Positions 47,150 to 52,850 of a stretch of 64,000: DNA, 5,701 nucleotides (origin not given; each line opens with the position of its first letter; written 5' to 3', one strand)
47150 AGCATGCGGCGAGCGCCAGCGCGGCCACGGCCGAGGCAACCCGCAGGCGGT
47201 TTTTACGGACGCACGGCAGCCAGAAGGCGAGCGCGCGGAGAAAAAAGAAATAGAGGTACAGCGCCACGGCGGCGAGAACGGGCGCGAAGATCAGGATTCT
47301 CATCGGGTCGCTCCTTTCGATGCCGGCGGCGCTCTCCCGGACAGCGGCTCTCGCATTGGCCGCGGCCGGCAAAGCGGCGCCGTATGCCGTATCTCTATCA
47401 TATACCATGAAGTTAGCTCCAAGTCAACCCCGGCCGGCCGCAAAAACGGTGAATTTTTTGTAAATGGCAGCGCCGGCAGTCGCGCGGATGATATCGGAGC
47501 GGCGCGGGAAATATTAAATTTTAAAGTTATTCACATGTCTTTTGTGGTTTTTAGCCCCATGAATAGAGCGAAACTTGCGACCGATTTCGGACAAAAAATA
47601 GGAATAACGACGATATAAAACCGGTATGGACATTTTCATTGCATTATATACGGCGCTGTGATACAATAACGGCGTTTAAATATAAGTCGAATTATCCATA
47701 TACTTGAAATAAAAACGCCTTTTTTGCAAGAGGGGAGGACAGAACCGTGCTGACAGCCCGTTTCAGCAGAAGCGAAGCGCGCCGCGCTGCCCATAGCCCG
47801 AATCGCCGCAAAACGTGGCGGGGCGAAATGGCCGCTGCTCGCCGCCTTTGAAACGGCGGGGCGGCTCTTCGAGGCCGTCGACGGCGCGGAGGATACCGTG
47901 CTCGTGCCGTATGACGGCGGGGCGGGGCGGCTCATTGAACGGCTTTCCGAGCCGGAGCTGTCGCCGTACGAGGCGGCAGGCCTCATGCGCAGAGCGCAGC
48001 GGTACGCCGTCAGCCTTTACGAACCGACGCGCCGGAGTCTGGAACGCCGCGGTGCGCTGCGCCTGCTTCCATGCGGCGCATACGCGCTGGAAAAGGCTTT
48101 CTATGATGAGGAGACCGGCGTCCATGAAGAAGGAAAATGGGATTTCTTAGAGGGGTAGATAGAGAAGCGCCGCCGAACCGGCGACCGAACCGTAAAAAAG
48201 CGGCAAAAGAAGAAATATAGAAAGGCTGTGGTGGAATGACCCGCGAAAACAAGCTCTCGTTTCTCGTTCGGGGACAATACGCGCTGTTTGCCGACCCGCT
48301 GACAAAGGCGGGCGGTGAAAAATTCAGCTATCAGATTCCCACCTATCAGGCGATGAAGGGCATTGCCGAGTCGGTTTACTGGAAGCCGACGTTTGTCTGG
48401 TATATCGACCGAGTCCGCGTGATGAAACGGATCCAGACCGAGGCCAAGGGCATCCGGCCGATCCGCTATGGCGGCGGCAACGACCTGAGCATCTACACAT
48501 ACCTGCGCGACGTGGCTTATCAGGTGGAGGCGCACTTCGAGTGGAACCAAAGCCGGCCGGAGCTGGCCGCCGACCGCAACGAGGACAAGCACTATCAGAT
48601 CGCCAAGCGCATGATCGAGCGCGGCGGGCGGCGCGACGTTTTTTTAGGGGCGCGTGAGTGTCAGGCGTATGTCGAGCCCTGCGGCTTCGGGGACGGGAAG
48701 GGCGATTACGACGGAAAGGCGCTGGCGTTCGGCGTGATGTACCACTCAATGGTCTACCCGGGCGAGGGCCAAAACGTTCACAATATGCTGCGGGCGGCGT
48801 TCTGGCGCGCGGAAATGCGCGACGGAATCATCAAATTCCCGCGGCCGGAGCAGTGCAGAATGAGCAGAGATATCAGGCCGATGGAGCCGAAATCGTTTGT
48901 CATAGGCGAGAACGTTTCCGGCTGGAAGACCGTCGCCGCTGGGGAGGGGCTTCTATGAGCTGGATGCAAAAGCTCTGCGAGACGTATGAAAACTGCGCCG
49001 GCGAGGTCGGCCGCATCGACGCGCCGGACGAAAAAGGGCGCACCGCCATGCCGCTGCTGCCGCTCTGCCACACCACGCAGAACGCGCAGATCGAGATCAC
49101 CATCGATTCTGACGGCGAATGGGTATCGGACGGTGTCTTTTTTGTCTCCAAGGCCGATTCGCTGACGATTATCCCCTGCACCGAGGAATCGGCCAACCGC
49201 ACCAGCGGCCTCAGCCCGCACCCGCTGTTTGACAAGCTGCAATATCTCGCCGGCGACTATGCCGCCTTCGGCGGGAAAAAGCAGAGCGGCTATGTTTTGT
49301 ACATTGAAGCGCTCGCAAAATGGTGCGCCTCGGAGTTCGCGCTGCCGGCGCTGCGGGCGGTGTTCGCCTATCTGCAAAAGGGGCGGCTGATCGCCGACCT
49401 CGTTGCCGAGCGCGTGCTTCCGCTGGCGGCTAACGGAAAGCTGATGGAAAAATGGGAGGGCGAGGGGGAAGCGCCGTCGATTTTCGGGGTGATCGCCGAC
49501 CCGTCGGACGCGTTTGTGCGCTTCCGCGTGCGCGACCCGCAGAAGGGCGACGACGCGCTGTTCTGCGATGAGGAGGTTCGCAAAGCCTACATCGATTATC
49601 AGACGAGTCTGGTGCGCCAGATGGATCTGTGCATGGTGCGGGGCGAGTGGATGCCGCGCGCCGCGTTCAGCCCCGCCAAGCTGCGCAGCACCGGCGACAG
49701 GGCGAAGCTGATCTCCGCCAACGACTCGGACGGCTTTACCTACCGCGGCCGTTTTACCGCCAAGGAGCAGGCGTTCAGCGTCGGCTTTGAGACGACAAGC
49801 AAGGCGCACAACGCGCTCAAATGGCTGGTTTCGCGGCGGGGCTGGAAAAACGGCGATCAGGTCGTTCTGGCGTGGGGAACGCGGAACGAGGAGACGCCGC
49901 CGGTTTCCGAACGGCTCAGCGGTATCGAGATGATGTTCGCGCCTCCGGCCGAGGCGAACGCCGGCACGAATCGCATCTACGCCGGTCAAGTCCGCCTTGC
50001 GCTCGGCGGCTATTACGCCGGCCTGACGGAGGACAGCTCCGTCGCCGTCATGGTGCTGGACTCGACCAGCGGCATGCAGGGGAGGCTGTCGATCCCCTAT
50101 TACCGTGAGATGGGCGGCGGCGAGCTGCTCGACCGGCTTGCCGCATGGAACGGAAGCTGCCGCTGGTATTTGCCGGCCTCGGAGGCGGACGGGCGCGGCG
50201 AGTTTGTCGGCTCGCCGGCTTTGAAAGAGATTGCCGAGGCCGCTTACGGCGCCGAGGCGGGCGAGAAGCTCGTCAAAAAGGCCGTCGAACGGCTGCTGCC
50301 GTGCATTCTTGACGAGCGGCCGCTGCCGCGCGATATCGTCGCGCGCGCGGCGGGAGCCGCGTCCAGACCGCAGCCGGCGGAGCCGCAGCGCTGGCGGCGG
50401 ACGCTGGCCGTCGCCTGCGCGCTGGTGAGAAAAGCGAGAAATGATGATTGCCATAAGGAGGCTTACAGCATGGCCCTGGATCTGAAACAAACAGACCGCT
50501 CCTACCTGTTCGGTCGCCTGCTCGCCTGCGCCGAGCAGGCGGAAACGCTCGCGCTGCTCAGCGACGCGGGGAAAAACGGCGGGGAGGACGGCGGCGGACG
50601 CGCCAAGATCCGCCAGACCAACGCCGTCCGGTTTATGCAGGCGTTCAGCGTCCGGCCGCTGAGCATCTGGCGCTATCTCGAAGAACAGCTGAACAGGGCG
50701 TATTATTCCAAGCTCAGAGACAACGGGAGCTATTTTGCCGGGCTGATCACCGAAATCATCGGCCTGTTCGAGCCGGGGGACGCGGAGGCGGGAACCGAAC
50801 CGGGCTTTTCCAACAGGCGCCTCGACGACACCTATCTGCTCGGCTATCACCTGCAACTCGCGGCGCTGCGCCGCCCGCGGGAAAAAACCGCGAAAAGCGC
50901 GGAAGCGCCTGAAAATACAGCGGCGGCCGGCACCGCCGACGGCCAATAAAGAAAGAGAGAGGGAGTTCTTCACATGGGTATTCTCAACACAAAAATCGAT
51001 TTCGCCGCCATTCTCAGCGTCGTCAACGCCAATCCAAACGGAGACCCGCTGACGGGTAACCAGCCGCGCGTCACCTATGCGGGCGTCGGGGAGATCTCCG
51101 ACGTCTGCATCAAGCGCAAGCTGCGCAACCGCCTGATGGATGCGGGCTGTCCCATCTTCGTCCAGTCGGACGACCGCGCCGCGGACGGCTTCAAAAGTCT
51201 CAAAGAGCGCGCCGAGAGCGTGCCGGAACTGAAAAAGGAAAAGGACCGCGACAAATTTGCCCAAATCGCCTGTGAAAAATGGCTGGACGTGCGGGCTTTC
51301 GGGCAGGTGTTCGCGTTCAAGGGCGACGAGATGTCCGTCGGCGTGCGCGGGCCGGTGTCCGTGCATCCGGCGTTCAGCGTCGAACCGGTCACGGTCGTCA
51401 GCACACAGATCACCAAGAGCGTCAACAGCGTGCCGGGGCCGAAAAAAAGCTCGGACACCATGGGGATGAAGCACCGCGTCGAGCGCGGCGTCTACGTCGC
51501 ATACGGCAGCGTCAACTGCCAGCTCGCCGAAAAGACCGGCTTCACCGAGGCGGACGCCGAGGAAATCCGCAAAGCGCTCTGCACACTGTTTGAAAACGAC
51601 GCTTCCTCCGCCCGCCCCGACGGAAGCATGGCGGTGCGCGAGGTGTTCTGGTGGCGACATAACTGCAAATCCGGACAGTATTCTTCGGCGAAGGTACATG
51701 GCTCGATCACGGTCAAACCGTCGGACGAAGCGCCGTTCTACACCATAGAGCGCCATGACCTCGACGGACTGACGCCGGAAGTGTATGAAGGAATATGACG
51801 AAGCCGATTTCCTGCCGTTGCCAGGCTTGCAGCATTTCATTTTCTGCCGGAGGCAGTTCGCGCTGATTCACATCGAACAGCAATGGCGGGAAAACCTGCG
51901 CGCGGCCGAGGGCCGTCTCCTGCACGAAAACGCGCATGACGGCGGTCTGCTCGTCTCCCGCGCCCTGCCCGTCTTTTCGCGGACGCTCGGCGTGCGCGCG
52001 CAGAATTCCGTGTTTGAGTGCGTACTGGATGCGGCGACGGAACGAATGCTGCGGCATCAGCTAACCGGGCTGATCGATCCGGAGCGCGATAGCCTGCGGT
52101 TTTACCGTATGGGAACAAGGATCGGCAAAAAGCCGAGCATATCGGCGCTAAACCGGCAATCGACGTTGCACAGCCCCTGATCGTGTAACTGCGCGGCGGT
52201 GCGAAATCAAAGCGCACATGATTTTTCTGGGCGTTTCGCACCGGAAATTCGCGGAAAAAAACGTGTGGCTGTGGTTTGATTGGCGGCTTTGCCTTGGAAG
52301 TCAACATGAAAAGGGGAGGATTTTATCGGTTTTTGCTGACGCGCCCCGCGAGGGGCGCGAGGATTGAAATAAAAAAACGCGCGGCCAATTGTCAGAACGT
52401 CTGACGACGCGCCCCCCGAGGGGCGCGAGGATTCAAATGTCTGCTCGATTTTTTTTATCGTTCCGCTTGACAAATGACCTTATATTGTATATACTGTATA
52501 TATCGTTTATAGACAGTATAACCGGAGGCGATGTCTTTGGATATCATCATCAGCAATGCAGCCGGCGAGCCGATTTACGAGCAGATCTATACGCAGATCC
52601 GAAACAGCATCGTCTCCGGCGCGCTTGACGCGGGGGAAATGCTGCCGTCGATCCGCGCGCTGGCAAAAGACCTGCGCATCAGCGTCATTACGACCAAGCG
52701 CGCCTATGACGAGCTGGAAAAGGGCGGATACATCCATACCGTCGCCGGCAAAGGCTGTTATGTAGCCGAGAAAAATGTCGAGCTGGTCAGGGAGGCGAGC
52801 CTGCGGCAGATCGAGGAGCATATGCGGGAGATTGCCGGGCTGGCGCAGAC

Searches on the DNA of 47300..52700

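Call 50: search_rna_families(source=window, start=47300, end=52700, threshold=evalue, max_evalue=1)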
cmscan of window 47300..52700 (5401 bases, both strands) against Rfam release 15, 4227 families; matches with E-value up to 1: 1.
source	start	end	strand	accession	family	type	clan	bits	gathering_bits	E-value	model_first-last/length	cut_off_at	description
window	52338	52370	+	RF01322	CRISPR-DR9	Gene; CRISPR;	-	20.2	45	0.75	1-37/37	no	CRISPR RNA direct repeat element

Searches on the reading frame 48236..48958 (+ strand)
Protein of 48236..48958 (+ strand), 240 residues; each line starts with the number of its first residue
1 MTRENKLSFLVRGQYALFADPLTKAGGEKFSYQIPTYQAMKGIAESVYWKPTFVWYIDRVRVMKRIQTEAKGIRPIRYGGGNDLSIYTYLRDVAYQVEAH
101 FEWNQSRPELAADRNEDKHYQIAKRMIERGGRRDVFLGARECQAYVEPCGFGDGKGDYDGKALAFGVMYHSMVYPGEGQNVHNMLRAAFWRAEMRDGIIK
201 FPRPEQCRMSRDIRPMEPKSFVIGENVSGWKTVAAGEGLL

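Call 6: search_protein_families(library=ncbifam, proteins=[window:48236-48958:+], max_evalue=0.01)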
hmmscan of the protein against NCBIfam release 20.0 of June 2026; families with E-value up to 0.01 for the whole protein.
window:48236-48958:+ (240 aa): 2 families
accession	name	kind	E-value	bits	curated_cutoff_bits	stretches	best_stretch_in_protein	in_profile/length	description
TIGR01876.1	cas_Cas5d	exception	9.5e-74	247.9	85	1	11-208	3-201/203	type I-C CRISPR-associated protein Cas5c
TIGR02593.1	CRISPR_cas5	subfamily_domain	7.3e-10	38.5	17.8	1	8-50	3-43/43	CRISPR-associated protein Cas5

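Call 7: search_protein_families(library=pfam, proteins=[window:48236-48958:+], max_evalue=0.01)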
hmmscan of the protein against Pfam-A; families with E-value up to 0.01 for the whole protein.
window:48236-48958:+ (240 aa): 1 family
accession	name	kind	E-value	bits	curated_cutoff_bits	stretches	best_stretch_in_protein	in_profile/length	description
PF09704.15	Cas_Cas5d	-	9.2e-37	127.5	23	1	7-202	2-217/217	CRISPR-associated protein (Cas_Cas5)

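Call 13: list_cluster_members(proteins=[P0001, window:48236-48958:+, window:50974-51798:+, window:51785-52180:+])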
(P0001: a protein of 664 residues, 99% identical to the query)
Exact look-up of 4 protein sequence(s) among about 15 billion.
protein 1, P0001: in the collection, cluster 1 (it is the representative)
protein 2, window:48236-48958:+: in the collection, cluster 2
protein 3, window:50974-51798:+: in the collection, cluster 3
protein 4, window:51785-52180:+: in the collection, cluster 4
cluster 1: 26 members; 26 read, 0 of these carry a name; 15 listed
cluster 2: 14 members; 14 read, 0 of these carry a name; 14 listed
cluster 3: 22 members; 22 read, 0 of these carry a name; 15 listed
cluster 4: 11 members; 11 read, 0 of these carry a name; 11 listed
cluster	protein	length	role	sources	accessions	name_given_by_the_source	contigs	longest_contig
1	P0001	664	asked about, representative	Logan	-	-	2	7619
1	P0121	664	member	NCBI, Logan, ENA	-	-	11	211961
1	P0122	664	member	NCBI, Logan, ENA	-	-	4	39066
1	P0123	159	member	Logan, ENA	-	-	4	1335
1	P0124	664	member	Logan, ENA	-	-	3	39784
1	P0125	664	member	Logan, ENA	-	-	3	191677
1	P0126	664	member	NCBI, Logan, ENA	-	-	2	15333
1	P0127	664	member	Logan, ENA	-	-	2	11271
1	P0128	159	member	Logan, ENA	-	-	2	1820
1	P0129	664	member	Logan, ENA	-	-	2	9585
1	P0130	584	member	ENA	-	-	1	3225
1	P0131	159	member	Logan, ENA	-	-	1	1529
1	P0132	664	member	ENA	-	-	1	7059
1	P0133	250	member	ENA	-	-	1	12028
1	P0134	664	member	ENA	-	-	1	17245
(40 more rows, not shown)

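Call 43: search_solved_structures(query=window:48236-48958:+, show_alignments=2)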
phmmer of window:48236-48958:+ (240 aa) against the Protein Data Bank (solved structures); distinct sequences matched with E-value up to 0.001: 11.
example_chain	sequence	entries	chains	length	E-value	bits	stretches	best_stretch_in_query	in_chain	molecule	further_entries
4f3m_A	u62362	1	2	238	3.1e-87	295.2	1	4-222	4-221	BH0337 protein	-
9w6c_A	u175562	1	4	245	8e-78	264.4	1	7-231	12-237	crRNA processing protein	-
3vzh_A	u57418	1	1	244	1.3e-47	165.4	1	8-210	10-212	Putative uncharacterized protein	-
4r0j_A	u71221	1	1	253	2e-46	161.5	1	9-213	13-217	Uncharacterized protein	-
3vzi_A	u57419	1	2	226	1.5e-13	53.9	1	11-70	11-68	Crispr-associated protein Cas5, dvulg subtype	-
8dex_A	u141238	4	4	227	4.4e-13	52.4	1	10-66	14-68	pre-crRNA processing endonuclease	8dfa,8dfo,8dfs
7kha_A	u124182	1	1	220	4.5e-13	52.3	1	10-66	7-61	CRISPR-associated protein, CT1134 family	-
3kg4_A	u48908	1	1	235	6.2e-13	51.9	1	3-70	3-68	Uncharacterized protein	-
8dej_A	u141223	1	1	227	2.3e-12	50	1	10-66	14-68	pre-crRNA processing endonuclease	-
8g9t_N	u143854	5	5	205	4.1e-06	29.5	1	25-202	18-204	Cas5 | pre-crRNA processing endonuclease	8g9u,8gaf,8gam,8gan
8g9s_N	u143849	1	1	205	5.7e-06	29.1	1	25-202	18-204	Cas5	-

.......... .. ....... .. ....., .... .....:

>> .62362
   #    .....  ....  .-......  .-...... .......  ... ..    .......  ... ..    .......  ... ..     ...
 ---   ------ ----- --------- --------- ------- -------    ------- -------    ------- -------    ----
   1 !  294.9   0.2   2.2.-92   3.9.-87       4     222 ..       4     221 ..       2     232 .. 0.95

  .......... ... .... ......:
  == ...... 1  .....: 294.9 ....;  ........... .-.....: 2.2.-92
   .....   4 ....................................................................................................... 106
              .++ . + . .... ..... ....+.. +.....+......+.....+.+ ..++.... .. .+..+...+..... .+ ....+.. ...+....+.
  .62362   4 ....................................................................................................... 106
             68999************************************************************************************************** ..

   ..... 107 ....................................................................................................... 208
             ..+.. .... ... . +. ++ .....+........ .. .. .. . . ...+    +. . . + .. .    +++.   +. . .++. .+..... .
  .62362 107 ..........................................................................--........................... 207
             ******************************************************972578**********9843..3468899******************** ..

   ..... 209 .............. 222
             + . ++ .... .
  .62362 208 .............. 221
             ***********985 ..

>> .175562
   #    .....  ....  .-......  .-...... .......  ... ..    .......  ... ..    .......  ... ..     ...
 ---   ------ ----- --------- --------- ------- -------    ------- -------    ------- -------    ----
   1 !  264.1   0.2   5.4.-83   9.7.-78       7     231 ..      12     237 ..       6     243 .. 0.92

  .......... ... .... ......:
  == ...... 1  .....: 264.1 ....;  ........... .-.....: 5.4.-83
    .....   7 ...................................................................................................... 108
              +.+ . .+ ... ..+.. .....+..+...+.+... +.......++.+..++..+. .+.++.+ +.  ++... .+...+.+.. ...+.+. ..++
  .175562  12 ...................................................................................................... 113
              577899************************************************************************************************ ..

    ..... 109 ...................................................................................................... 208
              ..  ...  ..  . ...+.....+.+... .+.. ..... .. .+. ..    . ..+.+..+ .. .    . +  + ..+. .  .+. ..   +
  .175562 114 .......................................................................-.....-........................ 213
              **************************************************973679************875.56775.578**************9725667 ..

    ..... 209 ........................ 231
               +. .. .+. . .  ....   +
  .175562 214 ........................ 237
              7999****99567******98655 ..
